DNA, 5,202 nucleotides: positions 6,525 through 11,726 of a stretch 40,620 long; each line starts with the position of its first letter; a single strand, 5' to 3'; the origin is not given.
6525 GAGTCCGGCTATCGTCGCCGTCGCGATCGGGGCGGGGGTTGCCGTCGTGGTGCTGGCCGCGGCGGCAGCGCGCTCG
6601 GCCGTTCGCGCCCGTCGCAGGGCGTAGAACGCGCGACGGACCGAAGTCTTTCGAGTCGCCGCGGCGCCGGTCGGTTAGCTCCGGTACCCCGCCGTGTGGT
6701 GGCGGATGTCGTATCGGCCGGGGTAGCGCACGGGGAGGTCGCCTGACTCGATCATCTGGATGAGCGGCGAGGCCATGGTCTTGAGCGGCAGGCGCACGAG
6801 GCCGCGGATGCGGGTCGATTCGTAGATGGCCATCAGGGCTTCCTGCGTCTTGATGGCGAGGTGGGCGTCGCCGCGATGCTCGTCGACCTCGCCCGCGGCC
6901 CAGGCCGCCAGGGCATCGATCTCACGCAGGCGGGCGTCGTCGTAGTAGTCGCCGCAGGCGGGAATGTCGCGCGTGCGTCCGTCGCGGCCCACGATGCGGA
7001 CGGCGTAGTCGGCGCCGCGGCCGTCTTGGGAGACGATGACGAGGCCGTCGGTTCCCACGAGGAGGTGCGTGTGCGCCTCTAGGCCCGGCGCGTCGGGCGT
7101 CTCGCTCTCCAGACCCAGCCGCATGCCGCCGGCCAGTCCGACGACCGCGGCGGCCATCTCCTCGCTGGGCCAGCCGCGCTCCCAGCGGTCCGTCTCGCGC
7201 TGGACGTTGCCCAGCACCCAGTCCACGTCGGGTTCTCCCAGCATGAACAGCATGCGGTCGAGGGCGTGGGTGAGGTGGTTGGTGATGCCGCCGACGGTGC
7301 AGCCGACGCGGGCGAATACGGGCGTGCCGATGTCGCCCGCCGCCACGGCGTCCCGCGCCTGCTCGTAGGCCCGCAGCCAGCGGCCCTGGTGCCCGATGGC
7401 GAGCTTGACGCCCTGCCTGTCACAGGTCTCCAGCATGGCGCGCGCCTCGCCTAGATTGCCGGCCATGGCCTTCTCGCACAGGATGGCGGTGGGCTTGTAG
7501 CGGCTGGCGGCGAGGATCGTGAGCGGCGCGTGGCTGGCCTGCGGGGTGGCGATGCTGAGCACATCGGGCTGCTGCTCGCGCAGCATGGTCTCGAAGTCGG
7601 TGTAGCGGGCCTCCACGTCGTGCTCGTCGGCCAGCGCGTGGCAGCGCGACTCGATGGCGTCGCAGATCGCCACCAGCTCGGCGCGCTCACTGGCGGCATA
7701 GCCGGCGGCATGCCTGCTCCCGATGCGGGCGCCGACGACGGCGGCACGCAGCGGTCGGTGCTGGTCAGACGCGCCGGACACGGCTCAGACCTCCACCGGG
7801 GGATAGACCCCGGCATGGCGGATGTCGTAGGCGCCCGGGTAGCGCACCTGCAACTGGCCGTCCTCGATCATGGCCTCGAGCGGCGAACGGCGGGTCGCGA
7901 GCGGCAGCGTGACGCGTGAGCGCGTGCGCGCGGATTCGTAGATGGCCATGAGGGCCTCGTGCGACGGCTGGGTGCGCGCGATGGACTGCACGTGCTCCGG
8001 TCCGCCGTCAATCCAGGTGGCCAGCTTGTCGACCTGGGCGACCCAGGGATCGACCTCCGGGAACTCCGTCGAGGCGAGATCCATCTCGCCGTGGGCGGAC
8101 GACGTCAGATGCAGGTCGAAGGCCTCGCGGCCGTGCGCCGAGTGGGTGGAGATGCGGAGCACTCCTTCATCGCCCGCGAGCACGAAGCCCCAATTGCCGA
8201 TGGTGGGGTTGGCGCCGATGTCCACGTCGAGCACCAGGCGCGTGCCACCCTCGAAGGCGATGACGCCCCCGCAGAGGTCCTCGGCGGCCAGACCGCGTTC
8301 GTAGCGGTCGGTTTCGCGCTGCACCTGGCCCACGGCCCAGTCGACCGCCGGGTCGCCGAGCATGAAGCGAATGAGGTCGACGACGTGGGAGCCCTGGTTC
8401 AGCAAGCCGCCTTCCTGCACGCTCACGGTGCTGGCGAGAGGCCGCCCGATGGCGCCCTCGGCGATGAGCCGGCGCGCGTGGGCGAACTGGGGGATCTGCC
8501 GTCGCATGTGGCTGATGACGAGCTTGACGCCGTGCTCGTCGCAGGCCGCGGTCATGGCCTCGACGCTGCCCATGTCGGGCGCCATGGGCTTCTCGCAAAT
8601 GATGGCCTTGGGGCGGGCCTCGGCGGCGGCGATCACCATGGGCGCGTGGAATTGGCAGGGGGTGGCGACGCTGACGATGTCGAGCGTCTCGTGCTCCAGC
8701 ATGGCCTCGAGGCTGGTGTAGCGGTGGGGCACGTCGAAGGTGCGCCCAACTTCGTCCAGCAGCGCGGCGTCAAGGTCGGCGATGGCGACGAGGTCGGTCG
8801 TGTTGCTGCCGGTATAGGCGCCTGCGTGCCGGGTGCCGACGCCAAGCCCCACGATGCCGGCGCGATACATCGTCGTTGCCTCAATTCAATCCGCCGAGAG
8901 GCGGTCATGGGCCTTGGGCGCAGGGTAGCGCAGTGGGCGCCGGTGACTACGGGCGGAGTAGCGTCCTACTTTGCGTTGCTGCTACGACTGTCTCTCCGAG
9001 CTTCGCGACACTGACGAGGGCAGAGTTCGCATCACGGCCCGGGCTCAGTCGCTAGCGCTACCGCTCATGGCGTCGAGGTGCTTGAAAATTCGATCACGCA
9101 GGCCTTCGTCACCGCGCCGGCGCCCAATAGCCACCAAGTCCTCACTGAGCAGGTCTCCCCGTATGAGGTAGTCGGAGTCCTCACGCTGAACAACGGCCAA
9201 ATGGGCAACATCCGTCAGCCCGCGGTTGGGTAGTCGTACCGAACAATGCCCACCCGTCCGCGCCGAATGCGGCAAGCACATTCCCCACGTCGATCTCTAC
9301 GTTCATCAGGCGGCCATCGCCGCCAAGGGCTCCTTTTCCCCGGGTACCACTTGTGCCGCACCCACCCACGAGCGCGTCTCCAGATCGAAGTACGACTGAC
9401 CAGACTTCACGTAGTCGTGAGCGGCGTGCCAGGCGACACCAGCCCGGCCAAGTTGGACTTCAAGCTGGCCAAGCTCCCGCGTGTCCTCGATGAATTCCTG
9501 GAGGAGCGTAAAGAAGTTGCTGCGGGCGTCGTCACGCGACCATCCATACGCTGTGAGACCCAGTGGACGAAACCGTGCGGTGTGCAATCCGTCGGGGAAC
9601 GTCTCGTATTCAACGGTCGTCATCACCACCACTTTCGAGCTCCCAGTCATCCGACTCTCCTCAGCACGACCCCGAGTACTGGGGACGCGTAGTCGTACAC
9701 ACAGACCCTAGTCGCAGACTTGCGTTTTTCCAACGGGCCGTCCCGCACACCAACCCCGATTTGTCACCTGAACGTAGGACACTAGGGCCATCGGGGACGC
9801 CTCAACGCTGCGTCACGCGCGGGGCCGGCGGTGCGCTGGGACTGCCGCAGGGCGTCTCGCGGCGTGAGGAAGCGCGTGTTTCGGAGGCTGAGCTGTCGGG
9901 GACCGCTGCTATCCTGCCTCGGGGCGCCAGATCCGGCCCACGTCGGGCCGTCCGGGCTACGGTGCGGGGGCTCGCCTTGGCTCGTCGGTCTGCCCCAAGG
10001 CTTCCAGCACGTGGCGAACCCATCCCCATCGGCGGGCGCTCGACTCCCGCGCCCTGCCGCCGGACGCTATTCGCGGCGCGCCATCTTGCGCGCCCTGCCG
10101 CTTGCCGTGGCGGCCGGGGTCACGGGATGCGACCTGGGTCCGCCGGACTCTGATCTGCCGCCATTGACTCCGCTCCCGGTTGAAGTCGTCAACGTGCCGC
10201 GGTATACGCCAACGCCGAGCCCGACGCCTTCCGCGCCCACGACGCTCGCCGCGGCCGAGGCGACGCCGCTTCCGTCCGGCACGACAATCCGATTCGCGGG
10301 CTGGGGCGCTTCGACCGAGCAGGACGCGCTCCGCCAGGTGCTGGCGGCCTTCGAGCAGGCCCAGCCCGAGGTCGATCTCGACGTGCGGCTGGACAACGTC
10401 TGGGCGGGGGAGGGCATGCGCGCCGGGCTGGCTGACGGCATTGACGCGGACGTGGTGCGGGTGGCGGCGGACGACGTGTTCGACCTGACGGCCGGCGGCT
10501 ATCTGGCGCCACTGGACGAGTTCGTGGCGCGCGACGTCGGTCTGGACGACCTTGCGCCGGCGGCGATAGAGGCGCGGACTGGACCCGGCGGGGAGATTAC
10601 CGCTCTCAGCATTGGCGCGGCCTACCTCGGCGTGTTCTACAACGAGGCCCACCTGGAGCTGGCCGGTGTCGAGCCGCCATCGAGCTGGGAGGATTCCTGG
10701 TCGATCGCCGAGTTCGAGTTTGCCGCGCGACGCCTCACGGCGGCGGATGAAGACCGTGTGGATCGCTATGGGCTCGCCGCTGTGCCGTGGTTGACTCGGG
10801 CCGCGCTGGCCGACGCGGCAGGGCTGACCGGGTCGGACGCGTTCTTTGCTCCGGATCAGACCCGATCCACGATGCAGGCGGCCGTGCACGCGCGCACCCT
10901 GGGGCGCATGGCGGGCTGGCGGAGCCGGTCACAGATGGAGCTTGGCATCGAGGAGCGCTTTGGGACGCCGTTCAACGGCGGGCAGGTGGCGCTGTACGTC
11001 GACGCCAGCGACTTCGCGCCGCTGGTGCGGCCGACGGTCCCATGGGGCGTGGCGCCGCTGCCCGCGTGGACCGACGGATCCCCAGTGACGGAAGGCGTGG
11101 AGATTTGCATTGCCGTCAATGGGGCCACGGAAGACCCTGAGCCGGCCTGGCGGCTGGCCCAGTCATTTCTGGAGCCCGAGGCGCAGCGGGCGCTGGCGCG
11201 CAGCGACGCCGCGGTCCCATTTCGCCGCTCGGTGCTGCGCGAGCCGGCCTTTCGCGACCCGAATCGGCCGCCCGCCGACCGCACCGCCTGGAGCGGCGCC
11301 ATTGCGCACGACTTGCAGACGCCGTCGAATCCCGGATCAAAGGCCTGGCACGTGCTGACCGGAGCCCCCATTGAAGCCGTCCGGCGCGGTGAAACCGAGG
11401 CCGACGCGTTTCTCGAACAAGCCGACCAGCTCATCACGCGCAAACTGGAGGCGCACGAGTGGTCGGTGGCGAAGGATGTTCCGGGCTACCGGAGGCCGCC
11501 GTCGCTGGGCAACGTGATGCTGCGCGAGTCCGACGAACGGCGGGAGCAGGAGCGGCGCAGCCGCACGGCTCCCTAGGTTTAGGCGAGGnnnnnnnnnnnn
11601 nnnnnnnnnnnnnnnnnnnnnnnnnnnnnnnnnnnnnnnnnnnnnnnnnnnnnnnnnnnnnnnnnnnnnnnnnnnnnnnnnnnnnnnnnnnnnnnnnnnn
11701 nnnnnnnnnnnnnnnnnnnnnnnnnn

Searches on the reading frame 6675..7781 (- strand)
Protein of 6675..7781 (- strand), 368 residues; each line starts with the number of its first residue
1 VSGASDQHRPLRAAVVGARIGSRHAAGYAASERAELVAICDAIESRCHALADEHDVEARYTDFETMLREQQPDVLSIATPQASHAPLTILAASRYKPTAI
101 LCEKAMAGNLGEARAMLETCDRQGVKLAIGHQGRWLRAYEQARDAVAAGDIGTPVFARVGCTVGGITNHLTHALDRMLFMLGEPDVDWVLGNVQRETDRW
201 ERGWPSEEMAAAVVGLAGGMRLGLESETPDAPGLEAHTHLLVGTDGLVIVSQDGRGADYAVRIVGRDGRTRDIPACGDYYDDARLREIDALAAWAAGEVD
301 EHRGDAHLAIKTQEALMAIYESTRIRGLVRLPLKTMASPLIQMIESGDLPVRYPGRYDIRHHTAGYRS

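Call 12: search_protein_families(library=pfam, proteins=[window:6675-7781:-], max_evalue=0.001)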
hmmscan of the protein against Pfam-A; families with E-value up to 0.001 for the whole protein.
window:6675-7781:- (368 aa): 1 family
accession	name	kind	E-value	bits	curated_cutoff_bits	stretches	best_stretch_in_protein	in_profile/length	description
PF01408.29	GFO_IDH_MocA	-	3.7e-22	79.7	24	1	11-131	1-120/120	Oxidoreductase family, NAD-binding Rossmann fold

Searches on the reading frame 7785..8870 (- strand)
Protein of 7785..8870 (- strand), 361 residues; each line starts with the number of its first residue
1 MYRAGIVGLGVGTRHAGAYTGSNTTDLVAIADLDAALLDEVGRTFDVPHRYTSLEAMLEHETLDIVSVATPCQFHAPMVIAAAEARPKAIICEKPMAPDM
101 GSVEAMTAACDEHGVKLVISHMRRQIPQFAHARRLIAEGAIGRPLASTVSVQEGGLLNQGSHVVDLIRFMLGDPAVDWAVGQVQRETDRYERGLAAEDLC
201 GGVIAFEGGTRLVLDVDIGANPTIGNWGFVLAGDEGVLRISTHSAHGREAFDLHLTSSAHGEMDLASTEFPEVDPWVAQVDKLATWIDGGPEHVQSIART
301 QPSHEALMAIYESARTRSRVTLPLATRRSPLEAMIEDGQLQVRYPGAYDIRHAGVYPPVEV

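Call 12: search_protein_families(library=pfam, proteins=[window:7785-8870:-], max_evalue=0.001)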
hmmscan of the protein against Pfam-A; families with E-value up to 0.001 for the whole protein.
window:7785-8870:- (361 aa): 3 families
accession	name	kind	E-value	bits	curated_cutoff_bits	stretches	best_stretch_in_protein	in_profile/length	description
PF01408.29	GFO_IDH_MocA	-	7.4e-23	82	24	1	3-119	2-118/120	Oxidoreductase family, NAD-binding Rossmann fold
PF22725.1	GFO_IDH_MocA_C3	-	2.8e-09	37.5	27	1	152-238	42-123/124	GFO/IDH/MocA C-terminal domain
PF02894.22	GFO_IDH_MocA_C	-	2.7e-05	24.5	22.9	1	153-321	40-217/218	Oxidoreductase family, C-terminal alpha/beta domain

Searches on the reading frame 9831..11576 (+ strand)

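Call 12: search_protein_families(library=pfam, proteins=[window:9831-11576:+], max_evalue=0.001)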
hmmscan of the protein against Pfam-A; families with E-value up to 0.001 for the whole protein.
window:9831-11576:+ (581 aa): 2 families
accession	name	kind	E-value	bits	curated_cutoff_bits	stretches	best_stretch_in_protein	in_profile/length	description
PF01547.30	SBP_bac_1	-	5.8e-15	56.5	26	1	161-452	2-306/307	Bacterial extracellular solute-binding protein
PF13416.11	SBP_bac_8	-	4.2e-10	40.3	27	1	197-475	29-272/279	Bacterial extracellular solute-binding protein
